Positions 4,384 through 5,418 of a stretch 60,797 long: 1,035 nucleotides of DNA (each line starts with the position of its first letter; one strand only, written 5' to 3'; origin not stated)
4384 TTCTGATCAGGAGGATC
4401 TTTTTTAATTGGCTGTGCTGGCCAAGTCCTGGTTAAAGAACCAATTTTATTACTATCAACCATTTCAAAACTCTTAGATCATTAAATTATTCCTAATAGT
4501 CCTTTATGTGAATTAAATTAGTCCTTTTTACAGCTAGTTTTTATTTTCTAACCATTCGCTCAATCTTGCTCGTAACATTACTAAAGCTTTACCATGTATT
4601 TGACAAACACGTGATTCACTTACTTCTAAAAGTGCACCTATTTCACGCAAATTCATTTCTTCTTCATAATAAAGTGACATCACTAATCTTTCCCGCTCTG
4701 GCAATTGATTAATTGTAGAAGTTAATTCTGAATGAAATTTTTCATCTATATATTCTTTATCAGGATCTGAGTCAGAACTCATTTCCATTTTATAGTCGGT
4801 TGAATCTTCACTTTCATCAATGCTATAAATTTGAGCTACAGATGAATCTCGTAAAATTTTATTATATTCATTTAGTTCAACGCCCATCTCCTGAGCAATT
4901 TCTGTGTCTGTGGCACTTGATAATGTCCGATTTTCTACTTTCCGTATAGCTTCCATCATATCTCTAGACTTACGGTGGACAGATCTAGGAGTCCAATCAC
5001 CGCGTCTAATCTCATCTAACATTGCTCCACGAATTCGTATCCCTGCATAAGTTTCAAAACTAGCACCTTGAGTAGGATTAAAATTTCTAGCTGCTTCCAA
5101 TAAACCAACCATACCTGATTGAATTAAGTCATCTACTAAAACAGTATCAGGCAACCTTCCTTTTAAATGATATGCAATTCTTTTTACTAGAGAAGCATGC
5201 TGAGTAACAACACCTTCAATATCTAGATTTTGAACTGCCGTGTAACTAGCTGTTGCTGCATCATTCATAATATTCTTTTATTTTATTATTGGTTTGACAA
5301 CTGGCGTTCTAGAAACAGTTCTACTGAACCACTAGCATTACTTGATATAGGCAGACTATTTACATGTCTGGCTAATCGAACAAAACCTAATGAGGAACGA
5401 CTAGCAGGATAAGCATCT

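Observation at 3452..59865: Eight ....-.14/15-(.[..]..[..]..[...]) promoters: an expanded FliA regulon readable from the DNA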

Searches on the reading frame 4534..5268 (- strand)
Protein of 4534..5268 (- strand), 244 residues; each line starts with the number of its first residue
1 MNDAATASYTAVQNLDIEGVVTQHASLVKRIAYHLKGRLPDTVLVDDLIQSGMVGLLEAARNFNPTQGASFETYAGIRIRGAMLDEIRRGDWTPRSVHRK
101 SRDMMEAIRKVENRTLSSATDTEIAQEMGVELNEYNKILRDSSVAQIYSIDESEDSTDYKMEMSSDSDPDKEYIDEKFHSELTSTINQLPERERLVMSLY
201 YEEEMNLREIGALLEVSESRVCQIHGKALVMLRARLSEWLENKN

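Call 7: search_protein_families(library=ncbifam, proteins=[window:4534-5268:-])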
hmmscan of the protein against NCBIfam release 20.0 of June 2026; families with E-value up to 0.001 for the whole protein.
window:4534-5268:- (244 aa): 72 families (the best 25 are shown)
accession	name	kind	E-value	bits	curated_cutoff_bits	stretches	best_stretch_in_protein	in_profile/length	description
NF005413.0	PRK06986.1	subfamily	3e-87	292.5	201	1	6-239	4-239/241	RNA polymerase sigma factor FliA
TIGR02479.1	FliA_WhiG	subfamily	5e-78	261.9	189.6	1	21-237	2-224/224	FliA/WhiG family RNA polymerase sigma factor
NF004935.0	PRK06288.1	equivalog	2.3e-59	201.2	343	1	17-239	34-265/270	RNA polymerase sigma factor WhiG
NF005809.0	PRK07670.1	equivalog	4.9e-53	180.2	326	1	20-237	28-251/255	FliA/WhiG family RNA polymerase sigma factor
NF004572.0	PRK05911.1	equivalog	8.5e-41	140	378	1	20-238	28-255/257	RNA polymerase sigma factor sigma-28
NF009091.0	PRK12427.1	equivalog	4.1e-35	121.5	339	1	23-227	23-222/233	FliA/WhiG family RNA polymerase sigma factor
TIGR02937.1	sigma70-ECF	superfamily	5.5e-31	107.4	42.9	1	18-236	4-165/165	sigma-70 family RNA polymerase sigma factor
TIGR02980.1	SigBFG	subfamily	1.2e-26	93.8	234.35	1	19-236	7-226/227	SigB/SigF/SigG family RNA polymerase sigma factor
TIGR02997.1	Sig70-cyanoRpoD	subfamily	5.4e-22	78.4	384.5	1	45-233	101-298/298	RNA polymerase sigma factor, RpoD/SigA family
NF005514.0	PRK07122.1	subfamily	4.2e-21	75.3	372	1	18-236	43-263/264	RNA polymerase sigma factor SigF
NF005644.0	PRK07408.1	subfamily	8.5e-19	68.2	261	1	20-236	32-253/258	RNA polymerase sigma factor SigF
NF041931.2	MzaA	equivalog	1e-18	67.6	800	1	27-235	487-704/726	MZA anti-phage system associated sigma-70 family RNA polymerase sigma factor MzaA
TIGR02941.1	Sigma_B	equivalog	2e-18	66.8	315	1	18-233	32-250/255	RNA polymerase sigma factor SigB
TIGR02394.1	rpoS_proteo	equivalog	1e-17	64.6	378.7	1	26-237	57-275/285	RNA polymerase sigma factor RpoS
TIGR02393.1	RpoD_Cterm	equivalog_domain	1e-17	64.5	354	1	24-234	9-226/238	RNA polymerase sigma factor RpoD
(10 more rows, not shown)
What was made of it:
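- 4534..5268 (-): fliA, the sigma-28 factor presumed to read these promoters. NCBIfam NF005413 at 292.5 bits against a cutoff of 201 (call 7).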

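Call 45: search_solved_structures(query=window:4534-5268:-, max_evalue=1e-10, show_alignments=2)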
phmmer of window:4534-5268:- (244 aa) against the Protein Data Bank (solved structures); distinct sequences matched with E-value up to 1e-10: 11.
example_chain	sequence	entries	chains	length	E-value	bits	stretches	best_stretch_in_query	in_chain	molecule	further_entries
9wsf_A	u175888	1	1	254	6.2e-72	244.8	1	13-241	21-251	RNA polymerase sigma factor FliA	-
9wsm_F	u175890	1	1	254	8.6e-72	244.4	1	13-240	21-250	RNA polymerase sigma factor FliA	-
6pmi_F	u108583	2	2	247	2.1e-56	194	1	8-242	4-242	RNA polymerase sigma factor FliA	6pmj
6pfj_A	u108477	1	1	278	3.6e-39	137.7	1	18-238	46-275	RNA polymerase sigma factor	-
6pfv_A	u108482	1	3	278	4.4e-39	137.4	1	18-238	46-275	RNA polymerase sigma factor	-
1rp3_A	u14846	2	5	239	1.7e-34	122.5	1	15-238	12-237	RNA polymerase sigma factor SIGMA-28 (FliA) | RNA polymerase sigma factor FliA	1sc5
7lq4_A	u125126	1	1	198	6.2e-19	71.6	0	19-92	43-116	WhiG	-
7pp4_f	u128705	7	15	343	6e-12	48.8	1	45-233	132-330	RNA polymerase sigma factor SigB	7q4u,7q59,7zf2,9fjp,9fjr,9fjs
1l0o_C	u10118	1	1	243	4.1e-11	46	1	45-229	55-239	sigma factor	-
9dvs_G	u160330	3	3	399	5.2e-11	45.7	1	44-233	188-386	RNA polymerase sigma factor SigA1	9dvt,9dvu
8gzg_F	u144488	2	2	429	5.3e-11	45.6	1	44-233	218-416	RNA polymerase sigma factor SigA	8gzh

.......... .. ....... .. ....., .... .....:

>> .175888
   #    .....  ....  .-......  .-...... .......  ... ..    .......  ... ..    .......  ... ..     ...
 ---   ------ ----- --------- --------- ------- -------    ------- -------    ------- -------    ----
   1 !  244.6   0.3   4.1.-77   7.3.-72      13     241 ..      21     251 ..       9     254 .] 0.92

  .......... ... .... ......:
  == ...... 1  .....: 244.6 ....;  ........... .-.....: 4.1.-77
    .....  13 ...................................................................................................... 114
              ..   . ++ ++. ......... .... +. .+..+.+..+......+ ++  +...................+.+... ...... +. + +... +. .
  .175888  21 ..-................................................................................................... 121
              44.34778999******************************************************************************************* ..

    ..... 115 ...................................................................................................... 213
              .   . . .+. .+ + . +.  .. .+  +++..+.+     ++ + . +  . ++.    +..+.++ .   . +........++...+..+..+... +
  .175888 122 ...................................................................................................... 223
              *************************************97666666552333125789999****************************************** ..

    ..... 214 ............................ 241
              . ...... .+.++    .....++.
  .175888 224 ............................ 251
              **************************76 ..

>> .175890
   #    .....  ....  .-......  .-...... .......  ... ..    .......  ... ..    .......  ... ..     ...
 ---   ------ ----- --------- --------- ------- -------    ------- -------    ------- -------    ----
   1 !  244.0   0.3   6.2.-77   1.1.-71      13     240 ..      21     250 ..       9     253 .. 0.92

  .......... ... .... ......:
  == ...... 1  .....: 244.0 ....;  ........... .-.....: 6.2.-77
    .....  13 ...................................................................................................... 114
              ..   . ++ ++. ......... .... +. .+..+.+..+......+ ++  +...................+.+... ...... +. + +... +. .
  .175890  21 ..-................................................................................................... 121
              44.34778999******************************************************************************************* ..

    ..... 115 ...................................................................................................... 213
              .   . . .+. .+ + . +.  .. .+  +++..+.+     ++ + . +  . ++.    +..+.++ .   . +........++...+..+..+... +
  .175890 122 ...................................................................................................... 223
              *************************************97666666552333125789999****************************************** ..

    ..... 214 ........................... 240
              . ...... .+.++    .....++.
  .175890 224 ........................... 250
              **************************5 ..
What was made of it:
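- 4534..5268 (-): Full-length alignment to solved FliA structures 9wsf and 6pmi, with regions 2 and 4.2 conserved (call 45).
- On Sigma-28 (FliA)-dependent promoter: FliA aligns over its full length to solved FliA structures (call 45).
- Its DNA-binding regions align closely with solved FliA proteins (call 45).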
